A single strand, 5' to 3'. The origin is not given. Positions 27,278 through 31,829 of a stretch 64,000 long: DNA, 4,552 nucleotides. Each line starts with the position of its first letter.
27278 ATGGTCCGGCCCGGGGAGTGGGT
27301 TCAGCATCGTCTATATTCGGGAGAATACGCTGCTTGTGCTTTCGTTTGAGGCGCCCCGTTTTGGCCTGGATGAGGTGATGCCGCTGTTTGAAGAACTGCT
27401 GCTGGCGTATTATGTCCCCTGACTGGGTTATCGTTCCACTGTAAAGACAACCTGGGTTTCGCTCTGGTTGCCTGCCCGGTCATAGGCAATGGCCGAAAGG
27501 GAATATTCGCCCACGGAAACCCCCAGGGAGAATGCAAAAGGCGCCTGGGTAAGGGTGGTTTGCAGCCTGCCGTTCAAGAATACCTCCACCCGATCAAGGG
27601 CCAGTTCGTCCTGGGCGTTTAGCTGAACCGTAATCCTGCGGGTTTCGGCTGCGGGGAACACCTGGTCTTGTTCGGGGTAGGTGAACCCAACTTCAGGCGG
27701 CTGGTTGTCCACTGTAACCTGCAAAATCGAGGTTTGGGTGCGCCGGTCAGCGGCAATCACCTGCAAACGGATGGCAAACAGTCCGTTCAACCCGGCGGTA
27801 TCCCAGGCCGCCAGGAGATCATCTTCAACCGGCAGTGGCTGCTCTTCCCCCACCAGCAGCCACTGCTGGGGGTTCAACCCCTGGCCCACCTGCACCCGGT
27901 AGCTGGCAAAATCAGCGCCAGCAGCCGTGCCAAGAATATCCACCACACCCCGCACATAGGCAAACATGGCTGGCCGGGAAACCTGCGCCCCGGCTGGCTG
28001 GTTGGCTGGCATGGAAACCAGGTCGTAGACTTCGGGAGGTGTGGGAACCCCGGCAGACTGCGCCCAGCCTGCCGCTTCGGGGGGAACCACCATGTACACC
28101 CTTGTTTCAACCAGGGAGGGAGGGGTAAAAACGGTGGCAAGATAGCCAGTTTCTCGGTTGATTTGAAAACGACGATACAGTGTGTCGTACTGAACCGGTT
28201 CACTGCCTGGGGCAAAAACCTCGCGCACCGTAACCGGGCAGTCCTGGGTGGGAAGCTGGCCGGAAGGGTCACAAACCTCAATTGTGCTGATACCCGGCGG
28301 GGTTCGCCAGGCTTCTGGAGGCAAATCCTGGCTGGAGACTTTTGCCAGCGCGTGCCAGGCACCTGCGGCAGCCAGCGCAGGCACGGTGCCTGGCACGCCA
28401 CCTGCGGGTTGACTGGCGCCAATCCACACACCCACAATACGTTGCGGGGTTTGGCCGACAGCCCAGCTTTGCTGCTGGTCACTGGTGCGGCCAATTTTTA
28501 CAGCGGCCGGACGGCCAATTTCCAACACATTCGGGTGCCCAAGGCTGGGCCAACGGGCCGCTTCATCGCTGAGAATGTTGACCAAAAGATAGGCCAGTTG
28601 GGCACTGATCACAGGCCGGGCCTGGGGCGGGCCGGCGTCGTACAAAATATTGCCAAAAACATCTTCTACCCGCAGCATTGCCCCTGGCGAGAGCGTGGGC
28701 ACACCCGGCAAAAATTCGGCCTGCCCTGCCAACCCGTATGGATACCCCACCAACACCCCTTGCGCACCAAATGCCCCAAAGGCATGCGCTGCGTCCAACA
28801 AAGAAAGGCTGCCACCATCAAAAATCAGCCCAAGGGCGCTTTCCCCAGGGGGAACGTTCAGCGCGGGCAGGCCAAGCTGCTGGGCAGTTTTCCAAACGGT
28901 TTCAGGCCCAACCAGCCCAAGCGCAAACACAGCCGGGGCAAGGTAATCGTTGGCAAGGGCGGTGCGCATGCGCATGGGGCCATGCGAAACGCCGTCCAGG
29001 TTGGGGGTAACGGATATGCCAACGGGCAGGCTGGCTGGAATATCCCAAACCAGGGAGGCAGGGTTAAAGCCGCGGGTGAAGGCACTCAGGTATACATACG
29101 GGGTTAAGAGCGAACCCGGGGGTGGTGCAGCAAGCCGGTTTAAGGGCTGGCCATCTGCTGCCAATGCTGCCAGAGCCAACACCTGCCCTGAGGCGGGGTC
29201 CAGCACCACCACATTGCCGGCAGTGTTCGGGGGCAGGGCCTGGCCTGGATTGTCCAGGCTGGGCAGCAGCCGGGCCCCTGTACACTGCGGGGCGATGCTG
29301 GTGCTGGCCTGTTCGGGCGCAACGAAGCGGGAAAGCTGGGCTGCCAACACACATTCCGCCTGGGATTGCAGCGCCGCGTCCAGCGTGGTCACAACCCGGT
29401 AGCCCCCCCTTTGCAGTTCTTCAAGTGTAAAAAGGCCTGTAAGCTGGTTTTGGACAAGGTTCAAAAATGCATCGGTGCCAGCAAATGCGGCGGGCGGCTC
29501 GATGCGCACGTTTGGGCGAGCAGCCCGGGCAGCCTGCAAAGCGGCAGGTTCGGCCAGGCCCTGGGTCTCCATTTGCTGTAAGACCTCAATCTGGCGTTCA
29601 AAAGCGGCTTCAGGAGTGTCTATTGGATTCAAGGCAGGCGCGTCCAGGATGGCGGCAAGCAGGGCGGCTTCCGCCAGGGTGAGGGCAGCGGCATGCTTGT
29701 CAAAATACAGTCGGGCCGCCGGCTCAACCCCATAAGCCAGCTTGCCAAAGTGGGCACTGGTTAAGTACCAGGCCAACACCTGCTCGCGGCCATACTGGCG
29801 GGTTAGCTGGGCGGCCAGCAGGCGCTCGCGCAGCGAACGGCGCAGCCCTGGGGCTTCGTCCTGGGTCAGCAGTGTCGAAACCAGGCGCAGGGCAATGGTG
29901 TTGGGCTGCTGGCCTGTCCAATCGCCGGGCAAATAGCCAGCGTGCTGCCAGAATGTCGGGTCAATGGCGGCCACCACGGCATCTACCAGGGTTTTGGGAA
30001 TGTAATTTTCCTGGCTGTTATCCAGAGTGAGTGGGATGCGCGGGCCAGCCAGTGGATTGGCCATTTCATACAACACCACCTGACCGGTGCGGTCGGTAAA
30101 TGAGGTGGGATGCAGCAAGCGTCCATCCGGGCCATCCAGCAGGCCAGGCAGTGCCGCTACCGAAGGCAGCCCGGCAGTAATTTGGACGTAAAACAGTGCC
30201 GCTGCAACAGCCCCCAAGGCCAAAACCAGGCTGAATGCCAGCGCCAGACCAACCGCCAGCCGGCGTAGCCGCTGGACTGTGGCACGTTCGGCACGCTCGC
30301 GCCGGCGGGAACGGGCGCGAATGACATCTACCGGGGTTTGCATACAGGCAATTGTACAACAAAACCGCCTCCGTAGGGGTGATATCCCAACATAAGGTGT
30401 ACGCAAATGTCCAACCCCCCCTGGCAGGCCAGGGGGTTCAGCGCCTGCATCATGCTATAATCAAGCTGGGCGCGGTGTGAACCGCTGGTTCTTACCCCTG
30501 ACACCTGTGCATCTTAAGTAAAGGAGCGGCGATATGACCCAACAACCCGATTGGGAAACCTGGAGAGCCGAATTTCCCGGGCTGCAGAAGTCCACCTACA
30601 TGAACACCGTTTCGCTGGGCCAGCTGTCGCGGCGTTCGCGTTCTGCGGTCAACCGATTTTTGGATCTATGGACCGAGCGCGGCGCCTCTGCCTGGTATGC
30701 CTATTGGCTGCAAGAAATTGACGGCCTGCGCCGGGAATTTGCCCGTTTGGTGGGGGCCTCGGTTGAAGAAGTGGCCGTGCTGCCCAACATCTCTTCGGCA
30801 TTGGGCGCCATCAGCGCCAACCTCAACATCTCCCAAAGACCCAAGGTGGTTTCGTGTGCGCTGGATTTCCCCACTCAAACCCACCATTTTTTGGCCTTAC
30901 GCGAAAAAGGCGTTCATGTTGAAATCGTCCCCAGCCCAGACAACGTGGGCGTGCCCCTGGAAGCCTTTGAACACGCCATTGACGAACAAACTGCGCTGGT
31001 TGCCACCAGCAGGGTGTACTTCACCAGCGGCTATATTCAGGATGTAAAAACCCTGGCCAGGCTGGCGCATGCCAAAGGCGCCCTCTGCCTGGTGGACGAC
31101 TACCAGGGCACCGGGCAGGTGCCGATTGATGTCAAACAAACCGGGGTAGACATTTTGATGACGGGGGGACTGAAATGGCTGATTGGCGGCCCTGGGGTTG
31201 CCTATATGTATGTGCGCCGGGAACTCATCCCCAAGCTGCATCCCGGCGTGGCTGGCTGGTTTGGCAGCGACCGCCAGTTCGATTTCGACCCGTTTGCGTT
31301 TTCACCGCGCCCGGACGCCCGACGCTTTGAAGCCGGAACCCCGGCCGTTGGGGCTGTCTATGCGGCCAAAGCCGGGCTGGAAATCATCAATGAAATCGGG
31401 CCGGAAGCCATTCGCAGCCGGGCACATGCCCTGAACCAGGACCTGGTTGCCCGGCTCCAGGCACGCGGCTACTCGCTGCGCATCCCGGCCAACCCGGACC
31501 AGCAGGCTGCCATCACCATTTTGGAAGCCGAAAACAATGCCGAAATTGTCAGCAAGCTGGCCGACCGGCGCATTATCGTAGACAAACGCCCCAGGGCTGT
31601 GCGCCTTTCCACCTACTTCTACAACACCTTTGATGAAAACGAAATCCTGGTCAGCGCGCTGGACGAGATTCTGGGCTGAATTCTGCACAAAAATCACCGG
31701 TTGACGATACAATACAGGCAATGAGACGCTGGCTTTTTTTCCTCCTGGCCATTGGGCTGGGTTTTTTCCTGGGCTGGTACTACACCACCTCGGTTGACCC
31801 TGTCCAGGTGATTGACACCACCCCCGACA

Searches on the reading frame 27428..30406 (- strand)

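Call 64: search_protein_families(library=pfam, proteins=[window:27428-30406:-], max_evalue=0.00001)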
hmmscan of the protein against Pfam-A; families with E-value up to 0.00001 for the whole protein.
window:27428-30406:- (992 aa): 2 families
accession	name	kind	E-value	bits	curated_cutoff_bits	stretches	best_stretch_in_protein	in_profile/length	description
PF00912.28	Transgly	-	7.4e-26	91.1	27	1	134-279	20-177/178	Transglycosylase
PF17957.7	Big_7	-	1.3e-08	35.7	24.1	1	904-972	1-70/70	Bacterial Ig domain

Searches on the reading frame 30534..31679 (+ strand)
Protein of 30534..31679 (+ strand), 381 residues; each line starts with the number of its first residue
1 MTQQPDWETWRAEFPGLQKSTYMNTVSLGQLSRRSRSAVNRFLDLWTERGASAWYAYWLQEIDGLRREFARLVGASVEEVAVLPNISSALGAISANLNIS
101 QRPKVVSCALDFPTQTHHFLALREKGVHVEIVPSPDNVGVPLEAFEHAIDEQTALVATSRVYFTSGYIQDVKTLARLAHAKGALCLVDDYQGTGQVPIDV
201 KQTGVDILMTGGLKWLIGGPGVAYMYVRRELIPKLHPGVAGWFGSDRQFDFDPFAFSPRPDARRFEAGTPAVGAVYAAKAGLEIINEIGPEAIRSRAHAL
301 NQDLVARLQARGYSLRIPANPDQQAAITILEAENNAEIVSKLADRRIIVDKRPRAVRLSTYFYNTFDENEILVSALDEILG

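Call 64: search_protein_families(library=pfam, proteins=[window:30534-31679:+], max_evalue=0.00001)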
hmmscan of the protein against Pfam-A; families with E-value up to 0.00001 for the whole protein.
window:30534-31679:+ (381 aa): 2 families
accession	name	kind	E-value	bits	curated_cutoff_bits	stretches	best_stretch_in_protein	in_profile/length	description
PF00266.25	Aminotran_5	-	4.5e-40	138.2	21.5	1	54-350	37-336/371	Aminotransferase class-V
PF22580.2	KYNU_C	-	3.2e-06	27.5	27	1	293-373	1-87/90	Kynureninase C-terminal domain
